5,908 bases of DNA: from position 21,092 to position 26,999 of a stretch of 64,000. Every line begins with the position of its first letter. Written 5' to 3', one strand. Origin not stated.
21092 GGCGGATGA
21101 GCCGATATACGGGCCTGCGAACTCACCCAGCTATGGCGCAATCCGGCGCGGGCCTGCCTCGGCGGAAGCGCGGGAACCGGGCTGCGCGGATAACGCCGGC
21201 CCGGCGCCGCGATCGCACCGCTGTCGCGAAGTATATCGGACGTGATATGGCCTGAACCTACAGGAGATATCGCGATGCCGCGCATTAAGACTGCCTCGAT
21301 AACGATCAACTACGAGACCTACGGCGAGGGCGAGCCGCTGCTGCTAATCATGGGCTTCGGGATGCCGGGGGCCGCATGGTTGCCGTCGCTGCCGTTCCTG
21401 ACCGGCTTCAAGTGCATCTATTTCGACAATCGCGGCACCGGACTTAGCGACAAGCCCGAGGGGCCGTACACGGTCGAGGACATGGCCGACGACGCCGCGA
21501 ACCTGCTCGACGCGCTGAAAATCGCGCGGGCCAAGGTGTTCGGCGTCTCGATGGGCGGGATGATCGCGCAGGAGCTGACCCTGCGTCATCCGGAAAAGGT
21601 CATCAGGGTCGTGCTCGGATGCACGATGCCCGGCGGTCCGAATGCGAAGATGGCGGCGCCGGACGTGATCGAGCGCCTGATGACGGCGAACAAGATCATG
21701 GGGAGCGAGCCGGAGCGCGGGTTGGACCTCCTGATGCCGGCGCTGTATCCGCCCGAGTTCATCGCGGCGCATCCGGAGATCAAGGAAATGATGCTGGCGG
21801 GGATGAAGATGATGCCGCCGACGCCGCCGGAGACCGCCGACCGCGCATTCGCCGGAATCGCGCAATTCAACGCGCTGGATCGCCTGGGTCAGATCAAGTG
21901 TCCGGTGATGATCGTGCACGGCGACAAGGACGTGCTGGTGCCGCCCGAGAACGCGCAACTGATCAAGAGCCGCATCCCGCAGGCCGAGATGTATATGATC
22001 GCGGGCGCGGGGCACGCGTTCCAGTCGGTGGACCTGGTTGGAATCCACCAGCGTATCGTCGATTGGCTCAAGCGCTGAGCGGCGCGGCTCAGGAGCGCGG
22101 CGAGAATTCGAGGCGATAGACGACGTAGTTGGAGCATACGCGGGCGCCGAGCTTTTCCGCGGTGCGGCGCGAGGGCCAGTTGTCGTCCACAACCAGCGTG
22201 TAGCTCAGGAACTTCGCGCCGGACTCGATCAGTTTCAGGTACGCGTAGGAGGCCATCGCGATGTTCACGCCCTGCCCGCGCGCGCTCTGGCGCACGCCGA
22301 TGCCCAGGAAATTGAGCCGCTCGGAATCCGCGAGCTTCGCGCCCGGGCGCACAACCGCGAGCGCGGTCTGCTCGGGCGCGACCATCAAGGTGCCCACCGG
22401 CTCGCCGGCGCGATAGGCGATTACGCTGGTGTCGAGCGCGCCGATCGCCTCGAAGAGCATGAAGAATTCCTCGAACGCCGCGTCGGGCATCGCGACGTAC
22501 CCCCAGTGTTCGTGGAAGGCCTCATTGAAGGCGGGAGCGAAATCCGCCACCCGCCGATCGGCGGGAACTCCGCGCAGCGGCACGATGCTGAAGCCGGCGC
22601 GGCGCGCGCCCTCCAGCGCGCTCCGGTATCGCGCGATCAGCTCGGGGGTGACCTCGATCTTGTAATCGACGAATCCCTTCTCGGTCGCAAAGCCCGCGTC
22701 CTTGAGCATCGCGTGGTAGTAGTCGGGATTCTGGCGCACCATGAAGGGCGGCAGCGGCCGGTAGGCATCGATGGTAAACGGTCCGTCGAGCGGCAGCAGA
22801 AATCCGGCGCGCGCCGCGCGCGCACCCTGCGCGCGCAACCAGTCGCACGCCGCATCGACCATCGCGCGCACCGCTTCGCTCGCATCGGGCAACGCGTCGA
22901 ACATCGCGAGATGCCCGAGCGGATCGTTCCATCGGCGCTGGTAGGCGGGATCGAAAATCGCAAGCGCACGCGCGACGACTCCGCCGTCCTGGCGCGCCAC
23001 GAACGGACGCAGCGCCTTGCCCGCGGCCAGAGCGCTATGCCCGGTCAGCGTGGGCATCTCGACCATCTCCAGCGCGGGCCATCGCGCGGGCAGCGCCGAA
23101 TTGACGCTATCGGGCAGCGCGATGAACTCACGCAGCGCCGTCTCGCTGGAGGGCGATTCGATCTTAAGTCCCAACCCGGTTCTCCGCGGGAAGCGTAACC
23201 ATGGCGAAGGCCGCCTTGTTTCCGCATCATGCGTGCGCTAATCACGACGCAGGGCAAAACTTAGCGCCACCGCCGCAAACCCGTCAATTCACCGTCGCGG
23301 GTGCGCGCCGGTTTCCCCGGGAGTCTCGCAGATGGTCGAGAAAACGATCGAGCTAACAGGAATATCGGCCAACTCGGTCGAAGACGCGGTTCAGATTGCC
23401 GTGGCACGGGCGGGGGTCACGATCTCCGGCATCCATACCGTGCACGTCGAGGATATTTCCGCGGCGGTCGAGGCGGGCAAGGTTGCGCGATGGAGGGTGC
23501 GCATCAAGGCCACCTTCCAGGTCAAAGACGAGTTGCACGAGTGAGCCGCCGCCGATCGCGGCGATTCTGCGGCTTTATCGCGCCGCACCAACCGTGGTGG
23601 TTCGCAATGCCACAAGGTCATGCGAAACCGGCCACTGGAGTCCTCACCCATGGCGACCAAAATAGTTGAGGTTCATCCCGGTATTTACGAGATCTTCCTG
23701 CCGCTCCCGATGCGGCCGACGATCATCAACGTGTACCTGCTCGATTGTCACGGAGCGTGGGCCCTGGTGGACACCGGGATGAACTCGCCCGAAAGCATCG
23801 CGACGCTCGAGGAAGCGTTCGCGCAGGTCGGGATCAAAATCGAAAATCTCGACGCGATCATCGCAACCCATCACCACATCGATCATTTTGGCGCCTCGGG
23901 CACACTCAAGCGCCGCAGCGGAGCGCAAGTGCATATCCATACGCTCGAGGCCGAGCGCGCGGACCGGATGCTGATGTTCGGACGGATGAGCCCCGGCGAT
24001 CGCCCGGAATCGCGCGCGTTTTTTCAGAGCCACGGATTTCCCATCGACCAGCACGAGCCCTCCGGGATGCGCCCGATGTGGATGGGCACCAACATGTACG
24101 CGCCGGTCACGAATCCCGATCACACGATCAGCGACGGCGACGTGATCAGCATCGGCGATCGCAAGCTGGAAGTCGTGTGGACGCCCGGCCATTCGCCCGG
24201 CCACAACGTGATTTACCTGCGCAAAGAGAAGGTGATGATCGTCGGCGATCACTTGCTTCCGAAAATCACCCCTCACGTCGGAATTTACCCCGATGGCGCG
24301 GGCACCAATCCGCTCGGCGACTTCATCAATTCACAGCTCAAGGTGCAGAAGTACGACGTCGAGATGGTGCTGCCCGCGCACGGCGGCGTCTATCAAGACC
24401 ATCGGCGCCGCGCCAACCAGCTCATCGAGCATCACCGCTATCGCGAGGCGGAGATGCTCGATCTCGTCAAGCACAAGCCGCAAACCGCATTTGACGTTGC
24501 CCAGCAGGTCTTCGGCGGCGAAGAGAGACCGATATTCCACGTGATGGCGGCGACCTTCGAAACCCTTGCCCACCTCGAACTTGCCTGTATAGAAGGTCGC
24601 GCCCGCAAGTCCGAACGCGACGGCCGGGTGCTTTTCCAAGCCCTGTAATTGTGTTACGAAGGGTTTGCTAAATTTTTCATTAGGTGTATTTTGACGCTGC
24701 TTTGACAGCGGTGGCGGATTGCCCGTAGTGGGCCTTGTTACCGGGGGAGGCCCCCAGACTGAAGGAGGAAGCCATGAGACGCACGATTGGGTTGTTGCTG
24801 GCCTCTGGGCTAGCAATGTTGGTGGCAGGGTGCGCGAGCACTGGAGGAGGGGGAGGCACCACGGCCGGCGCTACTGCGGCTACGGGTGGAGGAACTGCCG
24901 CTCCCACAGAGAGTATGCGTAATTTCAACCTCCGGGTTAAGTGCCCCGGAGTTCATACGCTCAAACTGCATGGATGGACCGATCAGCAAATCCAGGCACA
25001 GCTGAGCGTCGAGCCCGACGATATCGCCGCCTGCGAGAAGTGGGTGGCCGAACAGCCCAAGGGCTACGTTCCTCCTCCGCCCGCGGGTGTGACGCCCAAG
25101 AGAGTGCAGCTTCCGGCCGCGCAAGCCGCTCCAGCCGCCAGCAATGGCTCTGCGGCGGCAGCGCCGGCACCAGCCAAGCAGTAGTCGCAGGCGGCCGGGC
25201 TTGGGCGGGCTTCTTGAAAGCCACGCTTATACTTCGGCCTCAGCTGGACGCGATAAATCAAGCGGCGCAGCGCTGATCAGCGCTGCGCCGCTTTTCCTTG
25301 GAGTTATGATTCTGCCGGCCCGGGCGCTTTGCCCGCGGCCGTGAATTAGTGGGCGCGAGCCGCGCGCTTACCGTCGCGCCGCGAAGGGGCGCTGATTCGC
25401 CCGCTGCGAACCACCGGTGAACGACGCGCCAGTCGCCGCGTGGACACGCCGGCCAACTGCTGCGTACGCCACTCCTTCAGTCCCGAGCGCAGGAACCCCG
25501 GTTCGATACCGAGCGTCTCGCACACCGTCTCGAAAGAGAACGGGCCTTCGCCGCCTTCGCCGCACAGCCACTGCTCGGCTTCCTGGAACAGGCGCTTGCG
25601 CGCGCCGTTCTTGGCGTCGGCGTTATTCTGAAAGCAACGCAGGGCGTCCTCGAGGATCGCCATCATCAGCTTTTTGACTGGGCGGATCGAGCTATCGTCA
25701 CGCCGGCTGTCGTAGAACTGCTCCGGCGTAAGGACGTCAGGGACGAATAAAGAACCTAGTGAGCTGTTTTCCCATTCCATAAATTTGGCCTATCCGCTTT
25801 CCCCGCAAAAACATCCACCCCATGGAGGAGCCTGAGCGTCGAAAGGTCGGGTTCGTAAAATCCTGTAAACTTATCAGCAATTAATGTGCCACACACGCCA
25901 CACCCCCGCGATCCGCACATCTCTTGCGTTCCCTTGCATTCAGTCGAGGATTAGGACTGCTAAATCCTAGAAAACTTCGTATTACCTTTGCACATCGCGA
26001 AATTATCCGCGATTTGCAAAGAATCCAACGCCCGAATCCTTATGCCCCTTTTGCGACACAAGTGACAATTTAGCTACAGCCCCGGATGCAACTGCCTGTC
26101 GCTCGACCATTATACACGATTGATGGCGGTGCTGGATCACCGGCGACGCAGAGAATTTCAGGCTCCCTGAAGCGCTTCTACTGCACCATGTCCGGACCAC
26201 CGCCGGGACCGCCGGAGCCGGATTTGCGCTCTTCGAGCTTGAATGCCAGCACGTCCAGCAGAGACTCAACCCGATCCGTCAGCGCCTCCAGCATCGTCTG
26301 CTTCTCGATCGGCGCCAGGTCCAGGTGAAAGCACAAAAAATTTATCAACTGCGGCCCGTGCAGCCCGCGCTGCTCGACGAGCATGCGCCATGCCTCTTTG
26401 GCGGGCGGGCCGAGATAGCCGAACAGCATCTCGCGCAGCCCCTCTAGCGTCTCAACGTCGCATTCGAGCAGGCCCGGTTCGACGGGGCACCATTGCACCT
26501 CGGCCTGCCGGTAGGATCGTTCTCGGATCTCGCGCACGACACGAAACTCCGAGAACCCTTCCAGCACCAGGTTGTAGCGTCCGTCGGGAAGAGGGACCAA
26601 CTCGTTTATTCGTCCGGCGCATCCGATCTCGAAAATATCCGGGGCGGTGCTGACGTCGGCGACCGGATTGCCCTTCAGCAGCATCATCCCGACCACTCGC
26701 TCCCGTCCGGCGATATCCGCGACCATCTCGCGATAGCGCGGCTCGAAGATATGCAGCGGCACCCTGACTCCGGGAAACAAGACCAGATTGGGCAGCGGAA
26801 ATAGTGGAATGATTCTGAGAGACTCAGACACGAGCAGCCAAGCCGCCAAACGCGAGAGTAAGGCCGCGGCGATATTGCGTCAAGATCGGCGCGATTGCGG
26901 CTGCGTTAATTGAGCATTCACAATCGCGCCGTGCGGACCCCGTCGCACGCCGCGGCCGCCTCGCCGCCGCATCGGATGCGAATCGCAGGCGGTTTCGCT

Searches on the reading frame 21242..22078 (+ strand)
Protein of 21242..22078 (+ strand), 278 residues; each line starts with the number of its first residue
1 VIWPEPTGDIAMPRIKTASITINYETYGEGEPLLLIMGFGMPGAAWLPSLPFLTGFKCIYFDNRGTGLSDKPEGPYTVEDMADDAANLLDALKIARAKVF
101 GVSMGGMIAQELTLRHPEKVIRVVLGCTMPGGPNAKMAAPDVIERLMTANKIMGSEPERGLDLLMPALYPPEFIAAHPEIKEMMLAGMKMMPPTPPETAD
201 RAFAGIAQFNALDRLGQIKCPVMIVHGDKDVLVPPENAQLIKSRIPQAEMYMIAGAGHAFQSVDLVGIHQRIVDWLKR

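Call 11: find_encoding_contigs(protein=window:21242-22078:+, flank=10000, max_places=6)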
Protein window:21242-22078:+ (278 aa): no gene with exactly this product is on record in the collection.

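Call 88: search_protein_families(library=pfam, proteins=[window:21242-22078:+], max_evalue=0.001)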
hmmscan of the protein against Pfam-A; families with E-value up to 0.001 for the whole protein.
window:21242-22078:+ (278 aa): 7 families
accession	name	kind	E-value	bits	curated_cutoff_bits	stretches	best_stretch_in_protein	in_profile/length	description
PF00561.26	Abhydrolase_1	-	4.7e-30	105.5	25.8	1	32-262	2-242/245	alpha/beta hydrolase fold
PF12146.15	Hydrolase_4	-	9.2e-18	64.8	27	1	54-259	30-233/239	Serine aminopeptidase, S33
PF12697.13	Abhydrolase_6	-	1.5e-15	58.9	26.3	1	38-260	6-206/217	Alpha/beta hydrolase family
PF00326.27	Peptidase_S9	-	4.3e-06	26.8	22.6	1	200-277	126-207/213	Prolyl oligopeptidase family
PF20408.4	Abhydrolase_11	-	0.00024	21.4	27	0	212-265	120-172/193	Alpha/beta hydrolase domain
PF12695.13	Abhydrolase_5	-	0.00038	20.7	27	0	206-259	87-141/164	Alpha/beta hydrolase family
PF01738.24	DLH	-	0.00051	20.1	21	0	212-261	136-189/217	Dienelactone hydrolase family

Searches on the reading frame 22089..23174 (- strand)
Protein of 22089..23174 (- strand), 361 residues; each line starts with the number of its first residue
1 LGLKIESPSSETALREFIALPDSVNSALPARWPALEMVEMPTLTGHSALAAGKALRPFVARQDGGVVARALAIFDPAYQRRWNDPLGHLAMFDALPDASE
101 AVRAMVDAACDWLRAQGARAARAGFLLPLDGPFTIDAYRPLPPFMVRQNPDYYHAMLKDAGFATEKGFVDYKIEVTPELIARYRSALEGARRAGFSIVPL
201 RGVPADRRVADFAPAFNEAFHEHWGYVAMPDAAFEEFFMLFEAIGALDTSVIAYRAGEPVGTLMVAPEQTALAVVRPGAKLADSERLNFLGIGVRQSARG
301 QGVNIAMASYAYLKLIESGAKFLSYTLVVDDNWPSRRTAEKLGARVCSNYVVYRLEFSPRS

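Call 88: search_protein_families(library=pfam, proteins=[window:22089-23174:-], max_evalue=0.001)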
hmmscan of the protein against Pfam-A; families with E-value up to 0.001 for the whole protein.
window:22089-23174:- (361 aa): 1 family
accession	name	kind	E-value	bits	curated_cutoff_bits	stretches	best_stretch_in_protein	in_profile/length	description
PF00583.31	Acetyltransf_1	-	4.2e-07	30.7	20.7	1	237-343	27-115/116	Acetyltransferase (GNAT) family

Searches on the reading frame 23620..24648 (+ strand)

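Call 92: search_protein_families(library=pfam, proteins=[window:23620-24648:+], max_evalue=0.00001)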
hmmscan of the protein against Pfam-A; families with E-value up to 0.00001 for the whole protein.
window:23620-24648:+ (342 aa): 1 family
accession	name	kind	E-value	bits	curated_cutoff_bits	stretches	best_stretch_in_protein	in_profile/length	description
PF00753.33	Lactamase_B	-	1.7e-32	113.4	22.7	1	33-254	3-196/196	Metallo-beta-lactamase superfamily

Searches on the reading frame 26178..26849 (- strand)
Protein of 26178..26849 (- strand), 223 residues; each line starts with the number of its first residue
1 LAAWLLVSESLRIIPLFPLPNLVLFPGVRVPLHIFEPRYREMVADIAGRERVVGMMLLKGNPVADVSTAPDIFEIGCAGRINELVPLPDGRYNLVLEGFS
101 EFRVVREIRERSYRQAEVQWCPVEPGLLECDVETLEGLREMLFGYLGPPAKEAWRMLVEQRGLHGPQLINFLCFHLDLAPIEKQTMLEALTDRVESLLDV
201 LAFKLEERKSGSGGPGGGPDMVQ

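Call 92: search_protein_families(library=pfam, proteins=[window:26178-26849:-], max_evalue=0.00001)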
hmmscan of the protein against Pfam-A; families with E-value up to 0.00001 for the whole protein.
window:26178-26849:- (223 aa): 1 family
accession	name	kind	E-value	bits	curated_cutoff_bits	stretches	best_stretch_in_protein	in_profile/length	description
PF02190.22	LON_substr_bdg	-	4.2e-31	108.9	28.7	1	14-201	2-198/200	ATP-dependent protease La (LON) substrate-binding domain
